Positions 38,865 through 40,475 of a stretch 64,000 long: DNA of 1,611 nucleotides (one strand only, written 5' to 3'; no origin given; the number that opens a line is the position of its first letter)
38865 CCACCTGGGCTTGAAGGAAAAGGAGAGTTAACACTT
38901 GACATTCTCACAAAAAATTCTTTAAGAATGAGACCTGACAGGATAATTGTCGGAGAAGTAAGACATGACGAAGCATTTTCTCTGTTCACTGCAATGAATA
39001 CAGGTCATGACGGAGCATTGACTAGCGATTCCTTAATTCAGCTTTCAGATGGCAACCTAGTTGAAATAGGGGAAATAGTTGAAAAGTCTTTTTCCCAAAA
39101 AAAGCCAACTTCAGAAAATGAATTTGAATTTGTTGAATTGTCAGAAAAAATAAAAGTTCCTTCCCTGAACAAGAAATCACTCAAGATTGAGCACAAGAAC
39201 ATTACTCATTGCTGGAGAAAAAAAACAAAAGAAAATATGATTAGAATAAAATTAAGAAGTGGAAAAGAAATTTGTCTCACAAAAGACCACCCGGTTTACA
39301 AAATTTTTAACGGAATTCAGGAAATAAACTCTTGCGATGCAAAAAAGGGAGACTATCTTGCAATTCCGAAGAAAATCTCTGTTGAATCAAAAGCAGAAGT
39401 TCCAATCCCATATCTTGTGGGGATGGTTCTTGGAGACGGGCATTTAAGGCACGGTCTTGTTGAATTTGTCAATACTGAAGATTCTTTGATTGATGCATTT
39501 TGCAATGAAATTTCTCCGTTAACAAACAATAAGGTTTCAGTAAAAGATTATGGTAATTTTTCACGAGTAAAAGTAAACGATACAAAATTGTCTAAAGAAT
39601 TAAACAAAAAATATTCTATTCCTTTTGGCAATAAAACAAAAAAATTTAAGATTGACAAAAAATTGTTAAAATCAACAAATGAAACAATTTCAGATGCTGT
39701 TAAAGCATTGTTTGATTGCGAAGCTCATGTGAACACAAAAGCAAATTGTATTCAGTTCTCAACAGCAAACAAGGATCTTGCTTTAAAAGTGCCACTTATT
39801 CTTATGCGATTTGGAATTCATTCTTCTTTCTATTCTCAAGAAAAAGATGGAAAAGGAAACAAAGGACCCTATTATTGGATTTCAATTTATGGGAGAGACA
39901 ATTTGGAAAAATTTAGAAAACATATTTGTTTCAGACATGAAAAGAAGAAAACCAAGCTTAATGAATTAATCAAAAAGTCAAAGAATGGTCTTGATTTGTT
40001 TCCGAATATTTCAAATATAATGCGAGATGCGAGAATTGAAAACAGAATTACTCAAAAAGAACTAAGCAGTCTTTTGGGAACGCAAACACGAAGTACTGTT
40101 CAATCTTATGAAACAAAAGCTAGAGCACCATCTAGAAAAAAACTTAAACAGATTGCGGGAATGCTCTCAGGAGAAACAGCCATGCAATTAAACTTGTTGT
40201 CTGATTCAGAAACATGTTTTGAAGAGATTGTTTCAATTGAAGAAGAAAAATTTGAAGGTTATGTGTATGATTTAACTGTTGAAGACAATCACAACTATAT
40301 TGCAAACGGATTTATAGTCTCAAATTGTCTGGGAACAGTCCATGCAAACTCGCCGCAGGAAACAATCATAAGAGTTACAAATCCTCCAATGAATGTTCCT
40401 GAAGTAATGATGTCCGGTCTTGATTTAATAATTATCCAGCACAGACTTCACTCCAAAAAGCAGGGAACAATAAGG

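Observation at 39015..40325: Class 2 (Ala1, KlbA-type) intein with homing endonuclease interrupting the His box of the pilus ATPase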

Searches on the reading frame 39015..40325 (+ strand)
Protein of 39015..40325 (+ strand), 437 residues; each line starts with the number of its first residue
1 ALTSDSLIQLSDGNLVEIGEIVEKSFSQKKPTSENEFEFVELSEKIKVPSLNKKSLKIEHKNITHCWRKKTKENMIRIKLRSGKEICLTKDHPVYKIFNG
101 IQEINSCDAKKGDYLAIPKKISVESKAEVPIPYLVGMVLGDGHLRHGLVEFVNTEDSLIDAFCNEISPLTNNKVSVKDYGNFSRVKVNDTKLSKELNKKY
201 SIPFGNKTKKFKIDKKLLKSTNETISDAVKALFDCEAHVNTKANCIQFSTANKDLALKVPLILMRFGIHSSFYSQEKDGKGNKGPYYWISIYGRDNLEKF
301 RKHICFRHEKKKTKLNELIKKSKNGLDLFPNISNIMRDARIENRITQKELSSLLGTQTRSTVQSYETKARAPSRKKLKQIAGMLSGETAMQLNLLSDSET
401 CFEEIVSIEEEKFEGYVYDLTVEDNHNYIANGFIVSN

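Call 4: search_solved_structures(query=window:39015-40325:+, max_evalue=0.01, show_alignments=3)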
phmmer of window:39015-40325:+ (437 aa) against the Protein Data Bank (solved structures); distinct sequences matched with E-value up to 0.01: 19.
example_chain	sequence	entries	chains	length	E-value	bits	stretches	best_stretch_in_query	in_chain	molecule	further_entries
2jmz_A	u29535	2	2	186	3.4e-27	98.6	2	1-122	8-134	Hypothetical protein MJ0781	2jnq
2cw7_A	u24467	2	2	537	4.9e-19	71.7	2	11-129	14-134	Endonuclease PI-PkoII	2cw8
7qsu_A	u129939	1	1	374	1.8e-16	63.3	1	4-300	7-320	V-ATPase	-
7qss_A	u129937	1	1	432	1.9e-16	63.2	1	4-300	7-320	V-type ATP synthase alpha chain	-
6rpq_A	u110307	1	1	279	2.1e-14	56.4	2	4-124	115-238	Ubiquitin-like protein SMT3,1108aa long hypothetical cell division control protein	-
6rpp_A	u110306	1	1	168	6.1e-10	41.7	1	6-123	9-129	Cell division control protein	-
2lqm_A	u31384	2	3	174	2.8e-09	39.6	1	45-115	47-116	Pho radA intein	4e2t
7qst_A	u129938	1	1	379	3.8e-08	35.8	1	2-297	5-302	V-type ATP synthase subunit A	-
4e2u_A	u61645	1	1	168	4.4e-08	35.6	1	45-115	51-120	Pho radA intein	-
1mi8_A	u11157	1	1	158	1.8e-05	27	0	389-435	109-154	DnaB intein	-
5o9j_A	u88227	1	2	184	0.00017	23.7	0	14-122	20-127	Transcription initiation factor IIB,Transcription initiation factor IIB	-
9hth_A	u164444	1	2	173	0.00076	21.6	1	49-111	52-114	DNA-directed DNA polymerase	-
7cfv_A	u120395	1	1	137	0.001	21.2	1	398-437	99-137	Spl DnaX mini-intein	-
5o9i_A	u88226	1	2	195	0.0021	20.2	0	391-436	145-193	Transcription initiation factor IIB,Transcription initiation factor IIB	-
6frh_A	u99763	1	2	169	0.0023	20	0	388-435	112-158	Replicative DNA helicase,Replicative DNA helicase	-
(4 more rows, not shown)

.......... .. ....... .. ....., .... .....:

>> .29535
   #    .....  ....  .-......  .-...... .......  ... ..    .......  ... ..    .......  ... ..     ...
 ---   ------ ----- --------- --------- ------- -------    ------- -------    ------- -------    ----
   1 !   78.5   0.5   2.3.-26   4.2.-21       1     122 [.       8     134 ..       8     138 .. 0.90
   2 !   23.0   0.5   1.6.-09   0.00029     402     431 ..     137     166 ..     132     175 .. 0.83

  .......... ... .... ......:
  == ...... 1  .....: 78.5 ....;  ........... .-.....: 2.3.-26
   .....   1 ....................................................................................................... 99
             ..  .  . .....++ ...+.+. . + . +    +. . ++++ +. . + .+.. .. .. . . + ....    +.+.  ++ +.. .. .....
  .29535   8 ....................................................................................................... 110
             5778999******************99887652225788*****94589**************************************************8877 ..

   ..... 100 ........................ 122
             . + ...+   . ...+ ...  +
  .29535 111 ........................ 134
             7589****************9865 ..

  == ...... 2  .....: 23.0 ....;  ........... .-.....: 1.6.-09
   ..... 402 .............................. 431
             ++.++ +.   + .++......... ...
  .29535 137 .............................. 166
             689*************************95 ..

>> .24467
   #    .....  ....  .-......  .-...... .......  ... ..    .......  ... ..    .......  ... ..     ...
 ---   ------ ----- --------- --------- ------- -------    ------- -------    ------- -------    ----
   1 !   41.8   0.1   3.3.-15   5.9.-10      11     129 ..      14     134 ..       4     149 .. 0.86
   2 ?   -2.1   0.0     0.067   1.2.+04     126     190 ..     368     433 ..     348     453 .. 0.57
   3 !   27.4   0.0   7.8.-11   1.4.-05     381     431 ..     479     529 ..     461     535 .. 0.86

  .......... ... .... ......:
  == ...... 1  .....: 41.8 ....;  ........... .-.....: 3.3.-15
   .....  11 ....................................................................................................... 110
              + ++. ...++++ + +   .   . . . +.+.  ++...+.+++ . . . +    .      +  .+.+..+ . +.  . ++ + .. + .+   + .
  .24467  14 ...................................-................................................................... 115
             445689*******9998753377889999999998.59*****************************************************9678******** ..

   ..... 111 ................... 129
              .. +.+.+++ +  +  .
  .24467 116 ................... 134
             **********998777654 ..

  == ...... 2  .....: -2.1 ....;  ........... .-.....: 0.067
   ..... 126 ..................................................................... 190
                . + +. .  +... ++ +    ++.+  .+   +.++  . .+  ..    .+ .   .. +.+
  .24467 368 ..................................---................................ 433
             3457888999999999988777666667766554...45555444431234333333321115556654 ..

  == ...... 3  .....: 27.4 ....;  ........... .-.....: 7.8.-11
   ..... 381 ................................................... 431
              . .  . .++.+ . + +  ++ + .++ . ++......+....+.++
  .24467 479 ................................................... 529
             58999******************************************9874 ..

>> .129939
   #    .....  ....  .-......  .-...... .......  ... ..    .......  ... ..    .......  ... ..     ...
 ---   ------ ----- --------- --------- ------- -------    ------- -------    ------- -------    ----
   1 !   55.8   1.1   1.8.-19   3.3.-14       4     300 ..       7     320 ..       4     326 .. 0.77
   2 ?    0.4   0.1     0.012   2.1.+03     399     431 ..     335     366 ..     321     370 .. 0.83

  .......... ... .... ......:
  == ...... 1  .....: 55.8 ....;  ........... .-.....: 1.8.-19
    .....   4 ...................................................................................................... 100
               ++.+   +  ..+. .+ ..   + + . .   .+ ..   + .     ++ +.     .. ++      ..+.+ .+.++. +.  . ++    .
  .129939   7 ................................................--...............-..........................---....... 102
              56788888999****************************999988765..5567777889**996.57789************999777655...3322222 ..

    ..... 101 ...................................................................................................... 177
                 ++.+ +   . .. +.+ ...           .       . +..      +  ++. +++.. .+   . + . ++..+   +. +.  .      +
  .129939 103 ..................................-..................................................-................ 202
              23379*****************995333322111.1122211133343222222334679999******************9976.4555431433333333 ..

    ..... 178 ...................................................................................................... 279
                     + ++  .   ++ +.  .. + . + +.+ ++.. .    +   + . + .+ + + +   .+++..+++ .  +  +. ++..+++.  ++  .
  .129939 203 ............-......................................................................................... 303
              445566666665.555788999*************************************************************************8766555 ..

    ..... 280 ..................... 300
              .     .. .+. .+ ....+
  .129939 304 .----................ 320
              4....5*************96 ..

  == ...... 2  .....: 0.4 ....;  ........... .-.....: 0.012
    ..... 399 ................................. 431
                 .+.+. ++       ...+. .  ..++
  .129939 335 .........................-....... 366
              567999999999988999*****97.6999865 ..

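Call 5: search_protein_families(library=pfam, proteins=[window:39015-40325:+], max_evalue=0.1)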
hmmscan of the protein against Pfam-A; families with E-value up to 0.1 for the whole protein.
window:39015-40325:+ (437 aa): 5 families
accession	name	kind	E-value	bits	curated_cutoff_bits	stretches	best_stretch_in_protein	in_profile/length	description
PF14890.11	Intein_splicing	-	2.7e-29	102.4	35.8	1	10-437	3-155/155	Intein splicing domain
PF14528.11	LAGLIDADG_3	-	8e-14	52.1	22.5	1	229-304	7-81/82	LAGLIDADG-like domain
PF01381.28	HTH_3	-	2.7e-06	27.7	23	1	337-382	2-46/55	Helix-turn-helix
PF12844.13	HTH_19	-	0.041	14.2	30.2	1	337-381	5-48/64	Helix-turn-helix domain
PF21021.3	FAF1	-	0.064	13.4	27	0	376-429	35-88/146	Fas-associated factor 1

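Call 8: find_homologous_proteins(query=window:39015-40325:+, max_evalue=0.00001)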
Query window:39015-40325:+ (437 aa): 9 proteins with E <= 0.00001 among 7116 candidates.
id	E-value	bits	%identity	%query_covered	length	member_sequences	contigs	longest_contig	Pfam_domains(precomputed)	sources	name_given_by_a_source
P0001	6.7e-151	521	54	100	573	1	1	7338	PF00437.27,PF01381.29,PF14528.12,PF14890.12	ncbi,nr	ncbi:MAG: ATPase, T2SS/T4P/T4SS family, partial [Candidatus Diapherotrites archaeon]|nr:ATPase, T2SS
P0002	1.5e-137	477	53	100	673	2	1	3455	PF00437.27,PF14528.12,PF14890.12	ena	-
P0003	4.3e-86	307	38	100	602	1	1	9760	PF00437.27,PF01381.29,PF14528.12,PF13560.13,PF14890.12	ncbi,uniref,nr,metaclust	ncbi:hypothetical protein AKJ39_02090 [candidate division MSBL1 archaeon SCGC-AAA259J03]|uniref:HTH 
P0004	2.8e-72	262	38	88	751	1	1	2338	PF05204.20,PF12844.14,PF00437.27,PF01381.29,PF14528.12,PF14890.12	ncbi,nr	ncbi:Flp pilus assembly complex ATPase component TadA, partial [Candidatus Micrarchaeota archaeon]|n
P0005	5.8e-54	202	62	28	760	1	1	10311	PF00437.27,PF14890.12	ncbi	-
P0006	7.4e-30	122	46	27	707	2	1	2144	PF00437.27,PF14890.12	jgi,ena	-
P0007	1.3e-29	121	44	27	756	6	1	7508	PF00437.27,PF14890.12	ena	-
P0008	2.3e-23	101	43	33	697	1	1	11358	PF07591.16,PF00437.27,PF14890.12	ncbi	ncbi:MAG: ATPase, T2SS/T4P/T4SS family [Methanocaldococcus sp.]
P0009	3.5e-11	61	35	35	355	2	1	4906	PF14890.12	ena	-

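Call 34: predict_structure(alignment_id=A1)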
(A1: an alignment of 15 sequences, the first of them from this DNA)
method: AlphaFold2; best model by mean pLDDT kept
length: 437 residues; sequences in the alignment: 15
mean_pLDDT: 93.4   pTM: 0.91
mean pLDDT of the five models: 93.4, 92.9, 92.5, 91.5, 90.3
residues with pLDDT >= 90: 384; 70-90: 50; 50-70: 3; < 50: 0
segments of 3 or more residues with pLDDT < 50: none
pLDDT, mean of each block of 10 residues (from residue 1): 96 96 94 95 91 92 96 97 96 93 96 96 91 95 94 94 97 96 96 93 85 93 97 95 92 94 96 84 86 95 95 96 85 95 94 88 92 92 92 94 97 97 91 91
secondary structure, 60 per line:
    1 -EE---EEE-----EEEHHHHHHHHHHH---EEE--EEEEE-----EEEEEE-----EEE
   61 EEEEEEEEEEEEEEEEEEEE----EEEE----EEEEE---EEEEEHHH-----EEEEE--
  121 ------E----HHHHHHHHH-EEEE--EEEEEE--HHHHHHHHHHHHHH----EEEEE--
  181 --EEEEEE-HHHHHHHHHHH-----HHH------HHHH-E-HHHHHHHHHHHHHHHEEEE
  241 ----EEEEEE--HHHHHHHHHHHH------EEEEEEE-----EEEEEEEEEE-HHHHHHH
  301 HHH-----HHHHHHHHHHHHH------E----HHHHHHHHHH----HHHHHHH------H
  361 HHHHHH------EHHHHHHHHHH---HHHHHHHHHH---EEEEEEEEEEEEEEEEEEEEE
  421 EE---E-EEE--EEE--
elements in order: E7-9 E15-17 H18-28 E32-34 E37-41 E47-52 E58-80 E85-88 E93-97 E101-105 E114-118 H132-140 E142-145 E148-153 H156-169 E174-178 E183-188 H190-200 H215-218 H222-236 E237-240 E245-250 H253-264 E271-277 E283-292 H294-303 H309-321 H333-342 H347-353 H360-366 H374-383 H387-396 E400-422 E428-430 E433-435

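Call 36: find_related_loci(query=A2, collection=genome_contigs, flank=3000)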
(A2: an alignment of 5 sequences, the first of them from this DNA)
Query A2 (437 aa) in genome_contigs; peptide patterns used: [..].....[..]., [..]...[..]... (x = any residue, [..] = any of these).
166 stretches matched a pattern; 16 encode a relative of the query (tblastn E <= 1e-3); 16 distinct loci.
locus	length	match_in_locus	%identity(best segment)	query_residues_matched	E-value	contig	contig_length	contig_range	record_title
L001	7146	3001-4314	60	1-437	7e-165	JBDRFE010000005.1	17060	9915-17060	MAG: archaeon isolate MEGAHIT-group-1.353 k141_8880905, whole genome shotgun sequence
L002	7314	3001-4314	58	1-437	2e-164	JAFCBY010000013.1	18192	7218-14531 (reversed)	Candidatus Falkowbacteria bacterium isolate AB_1215_Bin_116 AB_1215_Bin_116.fna_scaffold_4848, whole genome shotgun sequ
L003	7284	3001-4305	57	1-437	4e-163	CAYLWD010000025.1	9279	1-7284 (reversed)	MAG TPA_asm: uncultured archaeon isolate SRP178699_co1_628 genome assembly, contig: NODE_10395_length_9279_cov_3.859822,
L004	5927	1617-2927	54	1-437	4e-161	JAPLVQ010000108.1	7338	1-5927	MAG: Candidatus Iainarchaeum archaeon isolate LacPavin_0419_WC90_MAG_36_6 LacPavin_0419_WC90_scaffold_269553, whole geno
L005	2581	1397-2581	57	1-395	1e-163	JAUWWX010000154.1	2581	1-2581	MAG: archaeon isolate CSMAG_2669 CSMAG_2669_k127_1222369_length_2581_cov_12.0000, whole genome shotgun sequence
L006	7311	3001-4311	60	1-437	6e-168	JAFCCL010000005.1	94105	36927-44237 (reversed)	MAG: Candidatus Iainarchaeum archaeon isolate AB_3033_Bin_170 AB_3033_Bin_170_scaffold_118, whole genome shotgun sequenc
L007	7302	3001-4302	53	1-437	1e-146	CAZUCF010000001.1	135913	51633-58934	MAG TPA_asm: uncultured archaeon isolate SRP263991_co2_249 genome assembly, contig: NODE_37_length_135913_cov_17.603682,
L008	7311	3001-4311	54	1-437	7e-160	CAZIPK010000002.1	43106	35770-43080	MAG TPA_asm: uncultured archaeon isolate binchicken_co16_357 genome assembly, contig: NODE_1461_length_43106_cov_5.61527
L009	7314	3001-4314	45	1-437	2e-131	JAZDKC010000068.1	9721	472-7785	MAG: Candidatus Micrarchaeota archaeon isolate MEGAHIT-group-0.512 k141_10166127, whole genome shotgun sequence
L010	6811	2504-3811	46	1-437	3e-129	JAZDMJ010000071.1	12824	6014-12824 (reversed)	MAG: Candidatus Iainarchaeum archaeon isolate MEGAHIT-group-0.644 k141_10443383, whole genome shotgun sequence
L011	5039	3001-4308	41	1-437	6e-115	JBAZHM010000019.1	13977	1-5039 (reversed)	MAG: Candidatus Micrarchaeia archaeon isolate SO_2017_LW3_70 NODE_12595_length_13977_cov_1.171191_LW162_2017, whole geno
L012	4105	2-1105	47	71-437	2e-114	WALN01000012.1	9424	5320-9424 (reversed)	MAG: Candidatus Micrarchaeota archaeon isolate S014_66_esom k151_150433, whole genome shotgun sequence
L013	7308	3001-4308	39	1-437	9e-114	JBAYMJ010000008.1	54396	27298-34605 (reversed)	MAG: Candidatus Micrarchaeia archaeon isolate SO_2016_LW1_37 scaffold00372_LW64-88_2016, whole genome shotgun sequence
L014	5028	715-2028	40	1-437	2e-108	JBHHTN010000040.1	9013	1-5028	MAG: Candidatus Micrarchaeia archaeon isolate s1_sp2_bin.3 NODE_592_length_9013_cov_5.017415, whole genome shotgun seque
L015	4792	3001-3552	28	134-319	1e-10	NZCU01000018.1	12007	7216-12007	MAG: Nanoarchaeota archaeon isolate ARS1172 MHASMcontig_657518, whole genome shotgun sequence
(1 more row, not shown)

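Call 38: fold_search(model_id=the predicted structure, library=pdb)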
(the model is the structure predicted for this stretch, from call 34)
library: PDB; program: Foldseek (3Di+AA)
matches with E <= 10: 747; with E <= 0.001: 103
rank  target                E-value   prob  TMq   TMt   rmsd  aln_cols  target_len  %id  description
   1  7qss                  2.1e-29  1.00  0.79  0.79   4.1       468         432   21  Crystal structure of homing endonuclease-associated TliVMA intein (C1A) (released 2022-03-30)
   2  1dq3                  3.5e-27  1.00  0.74  0.71   5.6       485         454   18  CRYSTAL STRUCTURE OF AN ARCHAEAL INTEIN-ENCODED HOMING ENDONUCLEASE PI-PFUI (released 2000-07-05)
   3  7qsu                  9.8e-27  1.00  0.68  0.81   6.3       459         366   20  Crystal structure of homing endonuclease-associated TliVMA intein (C1A, d333-339) (released 2022-03-30)
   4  2cw7                  3.3e-22  1.00  0.69  0.57   7.1       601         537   15  Crystal structure of intein homing endonuclease II (released 2006-04-18)
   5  7qst                  3.7e-21  1.00  0.64  0.77   5.6       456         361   17  Crystal structure of homing endonuclease-associated PhoVMA intein (C1A) (released 2022-03-30)
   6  1ef0_A                1.0e-11  1.00  0.49  0.50   8.8       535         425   10  CRYSTAL STRUCTURE OF PI-SCEI MINIPRECURSOR (released 2000-06-07)
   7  1vde_B                4.9e-10  1.00  0.51  0.52   8.8       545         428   11  PI-SCEI, A HOMING ENDONUCLEASE WITH PROTEIN SPLICING ACTIVITY (released 1998-04-08)
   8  1lws_A                1.2e-09  1.00  0.49  0.50   9.1       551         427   10  Crystal structure of the intein homing endonuclease PI-SceI bound to its recognition sequence (released 2002-09-27)
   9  1vde_A                2.7e-09  1.00  0.50  0.51   8.4       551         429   10  PI-SCEI, A HOMING ENDONUCLEASE WITH PROTEIN SPLICING ACTIVITY (released 1998-04-08)
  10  4e2t_B                6.2e-09  1.00  0.25  0.63   2.1       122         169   24  Crystal Structures of RadA intein from Pyrococcus horikoshii (released 2012-05-16)
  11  1jva_B                9.7e-09  1.00  0.52  0.52   8.8       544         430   10  CRYSTAL STRUCTURE OF THE VMA1-DERIVED ENDONUCLEASE BEARING THE N AND C EXTEIN PROPEPTIDES (released 2002-08-29)
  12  6rpq                  1.1e-08  1.00  0.26  0.45   1.5       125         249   26  Crystal structure of PhoCDC21-1 intein (released 2019-08-14)
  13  5o9i_A                1.1e-08  1.00  0.25  0.62   2.0       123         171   19  Crystal structure of transcription factor IIB Mvu mini-intein (released 2017-11-01)
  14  5o9j_B                1.2e-08  1.00  0.24  0.51  17.9       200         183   18  Crystal structure of transcription factor IIB Mja mini-intein (released 2017-11-01)
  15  5o9j_A                1.5e-08  1.00  0.23  0.50  17.9       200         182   18  Crystal structure of transcription factor IIB Mja mini-intein (released 2017-11-01)
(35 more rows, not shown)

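Call 53: search_protein_representatives(alignment_id=A1)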
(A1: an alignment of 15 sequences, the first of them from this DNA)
Query: 15 sequences, 432 profile positions. Proteins with E-value up to 0.001 (for the whole library): 30582; up to 1e-10: 8795; up to 1e-30: 1055. The best 150 are listed.
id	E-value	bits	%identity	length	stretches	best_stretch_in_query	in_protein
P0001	3.2e-196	668.9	-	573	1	1-432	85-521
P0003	2.4e-171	587.0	-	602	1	1-432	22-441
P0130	1.5e-170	584.4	-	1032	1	1-432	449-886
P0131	2.3e-146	504.6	-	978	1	1-432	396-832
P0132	7.9e-146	502.9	-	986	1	1-432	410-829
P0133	1.2e-131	456.2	-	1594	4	6-432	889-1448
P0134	2.2e-129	448.7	-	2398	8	3-432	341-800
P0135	8.3e-126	436.9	-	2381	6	8-432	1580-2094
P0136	9.6e-124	430.1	-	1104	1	2-432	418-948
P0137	6.0e-118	411.0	-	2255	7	90-432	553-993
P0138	6.7e-117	407.6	-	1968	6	128-432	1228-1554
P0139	4.3e-114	398.3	-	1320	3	128-432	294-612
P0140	2.6e-110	385.8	-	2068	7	120-375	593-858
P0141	3.7e-110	385.3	-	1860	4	2-386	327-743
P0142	5.0e-110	384.9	-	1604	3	130-432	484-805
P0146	7.0e-101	354.8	-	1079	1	1-432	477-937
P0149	3.7e-100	352.4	-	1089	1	6-432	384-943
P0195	6.2e-76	272.6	-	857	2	1-120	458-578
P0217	3.0e-67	243.9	-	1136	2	121-432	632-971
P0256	3.4e-63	230.6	-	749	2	113-432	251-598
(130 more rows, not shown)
